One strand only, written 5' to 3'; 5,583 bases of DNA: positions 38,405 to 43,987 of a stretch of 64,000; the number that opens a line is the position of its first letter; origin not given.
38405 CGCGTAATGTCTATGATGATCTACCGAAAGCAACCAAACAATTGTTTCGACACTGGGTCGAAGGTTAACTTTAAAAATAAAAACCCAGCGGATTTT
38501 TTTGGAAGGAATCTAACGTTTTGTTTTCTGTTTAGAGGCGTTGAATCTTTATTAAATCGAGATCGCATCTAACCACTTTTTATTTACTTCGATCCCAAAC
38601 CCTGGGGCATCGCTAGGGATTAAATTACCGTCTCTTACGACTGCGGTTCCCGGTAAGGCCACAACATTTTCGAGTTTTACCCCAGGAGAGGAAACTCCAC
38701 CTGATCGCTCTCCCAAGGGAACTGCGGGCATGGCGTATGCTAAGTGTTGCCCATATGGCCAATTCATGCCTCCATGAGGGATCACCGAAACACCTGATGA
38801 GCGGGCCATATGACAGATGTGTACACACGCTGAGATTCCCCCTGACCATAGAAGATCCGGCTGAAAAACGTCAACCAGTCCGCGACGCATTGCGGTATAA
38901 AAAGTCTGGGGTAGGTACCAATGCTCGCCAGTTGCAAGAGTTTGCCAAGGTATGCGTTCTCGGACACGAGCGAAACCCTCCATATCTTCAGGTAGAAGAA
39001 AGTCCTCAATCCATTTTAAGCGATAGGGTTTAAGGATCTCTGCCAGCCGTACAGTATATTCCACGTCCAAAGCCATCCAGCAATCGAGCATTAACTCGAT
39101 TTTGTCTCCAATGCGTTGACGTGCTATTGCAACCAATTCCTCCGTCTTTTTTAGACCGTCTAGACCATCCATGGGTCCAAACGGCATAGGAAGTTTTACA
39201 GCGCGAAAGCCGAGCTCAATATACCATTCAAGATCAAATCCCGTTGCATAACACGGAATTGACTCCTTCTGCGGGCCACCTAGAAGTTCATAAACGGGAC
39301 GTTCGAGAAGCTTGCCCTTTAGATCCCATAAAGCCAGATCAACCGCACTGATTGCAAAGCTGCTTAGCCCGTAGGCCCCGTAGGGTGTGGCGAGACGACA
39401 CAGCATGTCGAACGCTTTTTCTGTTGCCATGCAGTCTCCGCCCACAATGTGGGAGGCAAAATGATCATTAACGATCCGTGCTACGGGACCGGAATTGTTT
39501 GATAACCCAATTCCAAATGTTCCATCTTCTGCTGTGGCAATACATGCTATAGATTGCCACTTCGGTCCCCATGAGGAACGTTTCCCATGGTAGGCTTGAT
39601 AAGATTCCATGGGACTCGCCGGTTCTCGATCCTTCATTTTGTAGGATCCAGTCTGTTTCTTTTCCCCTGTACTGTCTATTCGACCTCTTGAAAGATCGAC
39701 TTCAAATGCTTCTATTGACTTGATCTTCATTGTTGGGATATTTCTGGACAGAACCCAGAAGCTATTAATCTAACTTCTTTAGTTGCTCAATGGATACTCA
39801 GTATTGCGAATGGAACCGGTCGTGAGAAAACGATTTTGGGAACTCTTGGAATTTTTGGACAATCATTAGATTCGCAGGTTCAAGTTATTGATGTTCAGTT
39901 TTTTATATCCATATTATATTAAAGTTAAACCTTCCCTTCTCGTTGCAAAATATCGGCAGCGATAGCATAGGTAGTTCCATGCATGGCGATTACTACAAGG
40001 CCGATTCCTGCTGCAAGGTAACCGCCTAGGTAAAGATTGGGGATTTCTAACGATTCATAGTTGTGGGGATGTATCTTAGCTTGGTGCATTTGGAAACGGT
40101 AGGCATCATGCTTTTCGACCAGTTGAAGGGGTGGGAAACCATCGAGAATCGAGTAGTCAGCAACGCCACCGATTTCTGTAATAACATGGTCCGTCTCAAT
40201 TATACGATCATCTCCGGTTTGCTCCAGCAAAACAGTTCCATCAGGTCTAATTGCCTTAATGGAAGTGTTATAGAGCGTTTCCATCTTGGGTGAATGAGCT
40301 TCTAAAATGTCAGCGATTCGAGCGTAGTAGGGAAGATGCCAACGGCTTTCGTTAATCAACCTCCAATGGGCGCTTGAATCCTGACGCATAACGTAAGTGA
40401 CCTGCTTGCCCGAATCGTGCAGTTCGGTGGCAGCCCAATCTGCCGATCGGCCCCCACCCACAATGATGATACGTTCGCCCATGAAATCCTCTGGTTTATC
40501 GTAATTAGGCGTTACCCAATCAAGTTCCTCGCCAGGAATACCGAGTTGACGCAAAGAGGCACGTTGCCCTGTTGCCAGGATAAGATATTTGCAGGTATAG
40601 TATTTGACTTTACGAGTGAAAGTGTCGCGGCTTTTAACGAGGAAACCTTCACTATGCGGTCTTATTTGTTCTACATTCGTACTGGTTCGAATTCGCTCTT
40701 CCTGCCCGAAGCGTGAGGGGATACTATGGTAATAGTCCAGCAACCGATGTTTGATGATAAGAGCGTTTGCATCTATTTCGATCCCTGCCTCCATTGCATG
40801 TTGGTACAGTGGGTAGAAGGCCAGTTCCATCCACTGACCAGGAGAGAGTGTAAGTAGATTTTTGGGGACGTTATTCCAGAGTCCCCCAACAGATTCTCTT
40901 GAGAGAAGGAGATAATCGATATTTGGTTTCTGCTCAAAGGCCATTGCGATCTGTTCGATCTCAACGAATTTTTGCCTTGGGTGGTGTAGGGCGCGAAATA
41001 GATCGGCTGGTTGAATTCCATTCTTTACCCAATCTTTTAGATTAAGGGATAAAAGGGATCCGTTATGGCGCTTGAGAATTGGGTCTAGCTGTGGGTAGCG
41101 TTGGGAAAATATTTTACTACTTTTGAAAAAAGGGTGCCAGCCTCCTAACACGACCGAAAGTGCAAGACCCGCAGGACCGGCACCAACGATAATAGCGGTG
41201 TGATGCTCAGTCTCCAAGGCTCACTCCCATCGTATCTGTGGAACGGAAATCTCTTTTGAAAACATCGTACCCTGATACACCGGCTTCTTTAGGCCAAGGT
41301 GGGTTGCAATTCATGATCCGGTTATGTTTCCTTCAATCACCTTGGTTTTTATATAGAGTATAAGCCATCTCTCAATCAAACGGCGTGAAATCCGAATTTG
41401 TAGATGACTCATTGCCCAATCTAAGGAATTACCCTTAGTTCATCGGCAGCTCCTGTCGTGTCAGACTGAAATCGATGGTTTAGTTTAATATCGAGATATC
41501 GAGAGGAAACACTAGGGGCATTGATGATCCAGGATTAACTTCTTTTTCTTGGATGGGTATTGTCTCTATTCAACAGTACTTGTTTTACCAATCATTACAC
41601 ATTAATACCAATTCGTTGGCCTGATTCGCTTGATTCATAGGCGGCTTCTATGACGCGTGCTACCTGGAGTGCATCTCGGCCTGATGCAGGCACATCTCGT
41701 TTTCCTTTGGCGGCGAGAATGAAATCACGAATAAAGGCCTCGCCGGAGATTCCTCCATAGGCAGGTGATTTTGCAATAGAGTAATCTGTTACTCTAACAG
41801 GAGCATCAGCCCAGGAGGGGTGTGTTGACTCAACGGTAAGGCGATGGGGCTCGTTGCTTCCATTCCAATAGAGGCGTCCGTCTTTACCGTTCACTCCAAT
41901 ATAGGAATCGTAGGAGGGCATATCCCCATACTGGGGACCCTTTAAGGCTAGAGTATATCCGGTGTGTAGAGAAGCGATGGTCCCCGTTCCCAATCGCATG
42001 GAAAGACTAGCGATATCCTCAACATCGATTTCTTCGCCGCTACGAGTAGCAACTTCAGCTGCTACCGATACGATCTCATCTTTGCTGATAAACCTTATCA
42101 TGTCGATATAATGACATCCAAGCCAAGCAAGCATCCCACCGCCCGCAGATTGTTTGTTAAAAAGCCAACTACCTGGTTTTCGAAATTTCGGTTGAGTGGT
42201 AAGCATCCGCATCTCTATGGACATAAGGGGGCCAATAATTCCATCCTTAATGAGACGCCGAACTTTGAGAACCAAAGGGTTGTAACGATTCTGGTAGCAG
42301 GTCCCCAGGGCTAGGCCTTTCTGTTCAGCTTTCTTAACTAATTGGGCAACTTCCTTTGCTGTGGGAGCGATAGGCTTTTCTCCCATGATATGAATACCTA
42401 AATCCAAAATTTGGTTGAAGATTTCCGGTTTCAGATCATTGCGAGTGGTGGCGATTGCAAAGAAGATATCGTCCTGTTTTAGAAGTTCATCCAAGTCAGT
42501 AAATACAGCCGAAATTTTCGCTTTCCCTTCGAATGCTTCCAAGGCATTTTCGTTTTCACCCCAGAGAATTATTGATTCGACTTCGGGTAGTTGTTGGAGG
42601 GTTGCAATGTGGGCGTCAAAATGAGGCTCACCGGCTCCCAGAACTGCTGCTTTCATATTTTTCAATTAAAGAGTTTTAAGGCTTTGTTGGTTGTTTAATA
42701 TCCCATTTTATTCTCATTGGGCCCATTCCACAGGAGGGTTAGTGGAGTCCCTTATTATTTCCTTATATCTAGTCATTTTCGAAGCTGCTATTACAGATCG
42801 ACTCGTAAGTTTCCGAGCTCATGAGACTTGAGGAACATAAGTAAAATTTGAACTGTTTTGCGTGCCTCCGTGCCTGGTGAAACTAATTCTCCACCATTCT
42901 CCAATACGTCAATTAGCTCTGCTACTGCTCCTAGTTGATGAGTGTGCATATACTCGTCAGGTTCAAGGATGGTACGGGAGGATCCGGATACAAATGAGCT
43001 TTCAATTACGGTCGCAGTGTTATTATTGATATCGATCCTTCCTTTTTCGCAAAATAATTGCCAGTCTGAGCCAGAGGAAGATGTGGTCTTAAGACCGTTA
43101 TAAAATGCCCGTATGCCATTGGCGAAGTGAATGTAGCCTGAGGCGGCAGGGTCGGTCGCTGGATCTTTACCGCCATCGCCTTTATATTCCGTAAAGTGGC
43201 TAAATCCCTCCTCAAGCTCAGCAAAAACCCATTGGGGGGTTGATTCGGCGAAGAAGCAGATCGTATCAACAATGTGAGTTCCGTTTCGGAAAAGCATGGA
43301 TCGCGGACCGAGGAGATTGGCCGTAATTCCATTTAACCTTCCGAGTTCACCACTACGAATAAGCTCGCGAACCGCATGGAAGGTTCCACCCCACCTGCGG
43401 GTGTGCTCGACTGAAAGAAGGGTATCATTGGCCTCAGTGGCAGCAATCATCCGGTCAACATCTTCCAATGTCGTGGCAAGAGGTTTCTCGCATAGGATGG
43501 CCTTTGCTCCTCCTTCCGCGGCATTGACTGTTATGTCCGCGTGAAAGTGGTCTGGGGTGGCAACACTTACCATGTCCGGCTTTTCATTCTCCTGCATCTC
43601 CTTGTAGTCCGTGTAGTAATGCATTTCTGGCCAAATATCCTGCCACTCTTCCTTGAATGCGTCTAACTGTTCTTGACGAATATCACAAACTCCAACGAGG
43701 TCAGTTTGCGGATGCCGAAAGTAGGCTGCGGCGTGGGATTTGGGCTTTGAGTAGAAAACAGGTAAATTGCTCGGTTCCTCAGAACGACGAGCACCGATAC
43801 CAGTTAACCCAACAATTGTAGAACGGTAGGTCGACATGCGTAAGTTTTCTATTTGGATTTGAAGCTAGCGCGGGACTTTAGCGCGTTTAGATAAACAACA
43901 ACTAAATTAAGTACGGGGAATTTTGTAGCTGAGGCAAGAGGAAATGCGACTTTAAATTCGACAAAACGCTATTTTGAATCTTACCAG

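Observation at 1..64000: Three enzyme families supply 23 of 49 genes: 9 enolase-superfamily, 8 Gfo/Idh/MocA and 6 PhyH dioxygenases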

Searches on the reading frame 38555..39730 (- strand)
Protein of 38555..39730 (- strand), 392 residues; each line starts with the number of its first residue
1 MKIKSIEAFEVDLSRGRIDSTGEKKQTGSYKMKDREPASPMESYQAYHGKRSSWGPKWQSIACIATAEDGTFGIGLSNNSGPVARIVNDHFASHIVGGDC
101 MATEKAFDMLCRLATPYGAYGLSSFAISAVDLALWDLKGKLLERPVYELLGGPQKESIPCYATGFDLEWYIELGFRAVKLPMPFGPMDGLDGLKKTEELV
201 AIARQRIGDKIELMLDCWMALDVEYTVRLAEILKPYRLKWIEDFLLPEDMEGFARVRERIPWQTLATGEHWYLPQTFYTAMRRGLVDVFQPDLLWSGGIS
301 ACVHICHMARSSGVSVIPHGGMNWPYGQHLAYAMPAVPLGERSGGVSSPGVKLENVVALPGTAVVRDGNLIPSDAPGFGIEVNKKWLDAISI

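Call 6: search_protein_families(library=pfam, proteins=[window:38555-39730:-])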
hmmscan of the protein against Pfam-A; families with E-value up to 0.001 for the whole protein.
window:38555-39730:- (392 aa): 2 families
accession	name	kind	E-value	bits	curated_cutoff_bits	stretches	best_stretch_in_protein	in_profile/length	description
PF13378.12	MR_MLE_C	-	2.8e-41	142.1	29.4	1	171-385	11-218/219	Enolase C-terminal domain-like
PF02746.21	MR_MLE_N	-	2e-13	51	22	1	59-151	26-117/117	Mandelate racemase / muconate lactonizing enzyme, N-terminal domain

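Call 14: search_protein_families(library=ncbifam, proteins=[window:38555-39730:-], max_evalue=0.00001)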
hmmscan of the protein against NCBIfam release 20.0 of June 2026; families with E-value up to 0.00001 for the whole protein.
window:38555-39730:- (392 aa): 8 families
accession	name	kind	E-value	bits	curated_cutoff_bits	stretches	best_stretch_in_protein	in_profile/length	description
NF011968.0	PRK15440.1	equivalog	2.7e-75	253.7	393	1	2-385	6-386/395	L-rhamnonate dehydratase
NF010624.0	PRK14017.1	equivalog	4.5e-37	128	311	1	68-387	23-357/382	galactonate dehydratase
NF040790.2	glucon_galact_dh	equivalog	1.2e-34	119.8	750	1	57-389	20-368/390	bifunctional D-gluconate/D-galactonate dehydratase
NF043051.1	ManoateDhtManD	equivalog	1.8e-29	102.8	550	2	66-180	23-148/403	D-mannonate dehydratase ManD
NF047820.1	TalGalacDh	equivalog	1.7e-28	99.6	500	1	63-341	41-324/371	L-talarate/galactarate dehydratase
NF011654.0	PRK15072.1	subfamily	5.7e-27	94.6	430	2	66-193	23-161/404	D-galactonate dehydratase family protein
NF040866.1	AraD_Arch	equivalog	1.5e-23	83.4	650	1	88-388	65-367/372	arabinonate dehydratase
TIGR02534.1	mucon_cyclo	subfamily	4.2e-13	49.1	334.95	1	122-387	95-362/368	muconate/chloromuconate family cycloisomerase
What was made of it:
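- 38552..39730 (-): Enolase-superfamily protein resembling L-rhamnonate dehydratase but below the cut-off. NCBIfam 253.7 bits against 393 (call 14).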

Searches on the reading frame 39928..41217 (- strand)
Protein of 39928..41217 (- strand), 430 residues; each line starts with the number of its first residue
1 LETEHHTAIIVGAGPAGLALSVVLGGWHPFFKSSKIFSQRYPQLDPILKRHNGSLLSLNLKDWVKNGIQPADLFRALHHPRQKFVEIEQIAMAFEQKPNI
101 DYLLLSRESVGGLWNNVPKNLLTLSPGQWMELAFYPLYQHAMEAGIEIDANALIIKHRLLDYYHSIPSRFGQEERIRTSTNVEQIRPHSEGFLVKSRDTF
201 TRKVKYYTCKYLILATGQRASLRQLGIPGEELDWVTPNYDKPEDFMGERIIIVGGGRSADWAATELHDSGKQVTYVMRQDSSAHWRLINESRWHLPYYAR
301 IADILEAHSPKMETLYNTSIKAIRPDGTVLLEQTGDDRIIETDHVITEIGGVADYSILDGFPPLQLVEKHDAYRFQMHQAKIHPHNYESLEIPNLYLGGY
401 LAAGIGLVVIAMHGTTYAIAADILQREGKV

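Call 6: search_protein_families(library=pfam, proteins=[window:39928-41217:-])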
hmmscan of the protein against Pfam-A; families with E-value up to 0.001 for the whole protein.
window:39928-41217:- (430 aa): 4 families
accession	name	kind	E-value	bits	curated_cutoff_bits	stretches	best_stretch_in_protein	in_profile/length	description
PF13738.12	Pyr_redox_3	-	3.2e-28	99.3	30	1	91-399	13-305/305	Pyridine nucleotide-disulphide oxidoreductase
PF07992.20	Pyr_redox_2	-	2.7e-15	57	26.1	1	153-358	57-244/291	Pyridine nucleotide-disulphide oxidoreductase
PF13434.12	Lys_Orn_oxgnase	-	5.6e-05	22.9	21.3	0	174-279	110-222/339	L-lysine 6-monooxygenase/L-ornithine 5-monooxygenase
PF01494.25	FAD_binding_3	-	0.00033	20.4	22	0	8-24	4-20/349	FAD binding domain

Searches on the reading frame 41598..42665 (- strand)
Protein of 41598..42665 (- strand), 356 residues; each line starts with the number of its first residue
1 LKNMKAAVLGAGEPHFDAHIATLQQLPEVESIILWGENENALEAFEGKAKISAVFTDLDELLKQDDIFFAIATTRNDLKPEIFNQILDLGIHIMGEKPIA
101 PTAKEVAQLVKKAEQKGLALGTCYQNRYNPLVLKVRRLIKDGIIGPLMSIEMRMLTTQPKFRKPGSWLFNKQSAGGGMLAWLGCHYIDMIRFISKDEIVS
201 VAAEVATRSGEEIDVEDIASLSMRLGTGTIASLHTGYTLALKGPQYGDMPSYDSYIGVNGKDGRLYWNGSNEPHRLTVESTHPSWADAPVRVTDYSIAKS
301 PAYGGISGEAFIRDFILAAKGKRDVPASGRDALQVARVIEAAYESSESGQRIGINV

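Call 6: search_protein_families(library=pfam, proteins=[window:41598-42665:-])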
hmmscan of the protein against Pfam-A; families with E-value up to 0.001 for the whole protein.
window:41598-42665:- (356 aa): 4 families
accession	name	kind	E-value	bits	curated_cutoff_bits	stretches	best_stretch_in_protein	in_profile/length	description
PF22725.1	GFO_IDH_MocA_C3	-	9.9e-23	80.9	27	1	133-243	2-110/124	GFO/IDH/MocA C-terminal domain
PF02894.22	GFO_IDH_MocA_C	-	1.7e-17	64.4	22.9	1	136-352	1-216/218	Oxidoreductase family, C-terminal alpha/beta domain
PF01408.29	GFO_IDH_MocA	-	3.6e-16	60.4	24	1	5-120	2-116/120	Oxidoreductase family, NAD-binding Rossmann fold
PF22685.1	Gal80p_C-like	-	4.3e-05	24.2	29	1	130-216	1-89/152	Gal80p, C-terminal domain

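Call 39: search_protein_families(library=ncbifam, proteins=[window:41598-42665:-], max_evalue=0.001)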
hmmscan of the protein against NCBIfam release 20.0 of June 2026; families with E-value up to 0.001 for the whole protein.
window:41598-42665:- (356 aa): 8 families
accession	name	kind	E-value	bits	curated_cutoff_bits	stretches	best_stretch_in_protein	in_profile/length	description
TIGR04380.1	myo_inos_iolG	equivalog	8.2e-26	90.6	355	1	4-351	2-328/330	inositol 2-dehydrogenase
NF040723.1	UDP-GlcNAcDh_Arch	equivalog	6.7e-21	75.1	450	1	4-227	1-207/302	UDP-N-acetylglucosamine 3-dehydrogenase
NF052479.1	LevoglcsnDh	equivalog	4.9e-20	71.6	650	1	48-208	55-215/386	levoglucosan dehydrogenase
NF041392.1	XylDh_Gfo6_Halo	equivalog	8.4e-17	61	350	1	66-225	81-244/350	D-xylose 1-dehydrogenase Gfo6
NF008607.0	PRK11579.1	subfamily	6e-12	45.2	330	1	53-350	51-341/346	oxidoreductase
NF007574.0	PRK10206.1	equivalog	3e-11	42.9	352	1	55-190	54-183/345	oxidoreductase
NF058563.1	BT_2159_fam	equivalog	2.2e-06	26.9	650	1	38-198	34-187/350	disaccharide 3-dehydrogenase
NF052679.1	InsChiInosDhIolG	equivalog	0.00071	18.7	540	0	39-148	39-150/343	bifunctional inositol 2-dehydrogenase/D-chiro-inositol 1-dehydrogenase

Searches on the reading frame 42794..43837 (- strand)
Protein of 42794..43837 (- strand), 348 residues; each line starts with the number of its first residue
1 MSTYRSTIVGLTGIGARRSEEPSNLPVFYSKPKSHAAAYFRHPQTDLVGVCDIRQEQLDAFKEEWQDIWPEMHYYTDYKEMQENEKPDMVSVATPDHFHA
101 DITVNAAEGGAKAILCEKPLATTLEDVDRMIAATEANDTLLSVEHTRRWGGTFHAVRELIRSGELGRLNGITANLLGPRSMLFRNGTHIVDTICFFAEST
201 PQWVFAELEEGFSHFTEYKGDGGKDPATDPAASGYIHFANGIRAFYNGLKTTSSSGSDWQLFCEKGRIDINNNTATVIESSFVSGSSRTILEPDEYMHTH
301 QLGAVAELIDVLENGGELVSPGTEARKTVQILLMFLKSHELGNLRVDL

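Call 6: search_protein_families(library=pfam, proteins=[window:42794-43837:-])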
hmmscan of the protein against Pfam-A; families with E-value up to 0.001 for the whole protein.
window:42794-43837:- (348 aa): 2 families
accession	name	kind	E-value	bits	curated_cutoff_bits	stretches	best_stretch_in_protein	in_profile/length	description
PF01408.29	GFO_IDH_MocA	-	2e-21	77.3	24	1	34-145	14-120/120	Oxidoreductase family, NAD-binding Rossmann fold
PF22725.1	GFO_IDH_MocA_C3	-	8.4e-09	35.9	27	1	153-268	1-123/124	GFO/IDH/MocA C-terminal domain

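Call 39: search_protein_families(library=ncbifam, proteins=[window:42794-43837:-], max_evalue=0.001)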
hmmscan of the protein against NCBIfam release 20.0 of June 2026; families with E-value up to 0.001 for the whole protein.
window:42794-43837:- (348 aa): 9 families
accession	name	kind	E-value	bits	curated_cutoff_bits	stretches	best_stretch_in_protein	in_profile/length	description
NF040723.1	UDP-GlcNAcDh_Arch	equivalog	2.4e-24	86.4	450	1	34-206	14-186/302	UDP-N-acetylglucosamine 3-dehydrogenase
TIGR04380.1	myo_inos_iolG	equivalog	1.7e-22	79.8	355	1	33-210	14-198/330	inositol 2-dehydrogenase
NF052479.1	LevoglcsnDh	equivalog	8e-15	54.4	650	1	72-171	59-157/386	levoglucosan dehydrogenase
NF041392.1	XylDh_Gfo6_Halo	equivalog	1.3e-13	50.5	350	1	74-170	70-165/350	D-xylose 1-dehydrogenase Gfo6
NF008607.0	PRK11579.1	subfamily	1.4e-12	47.3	330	1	66-169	44-146/346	oxidoreductase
NF052679.1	InsChiInosDhIolG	equivalog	2.9e-10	39.7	540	1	46-169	29-149/343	bifunctional inositol 2-dehydrogenase/D-chiro-inositol 1-dehydrogenase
NF058561.1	BT_2158_fam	equivalog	8.8e-10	37.7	750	1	45-171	57-180/487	glycoside 3-dehydrogenase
NF007574.0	PRK10206.1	equivalog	9.4e-08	31.5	352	1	60-171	39-149/345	oxidoreductase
NF058563.1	BT_2159_fam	equivalog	2.9e-07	29.8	650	1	43-171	23-146/350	disaccharide 3-dehydrogenase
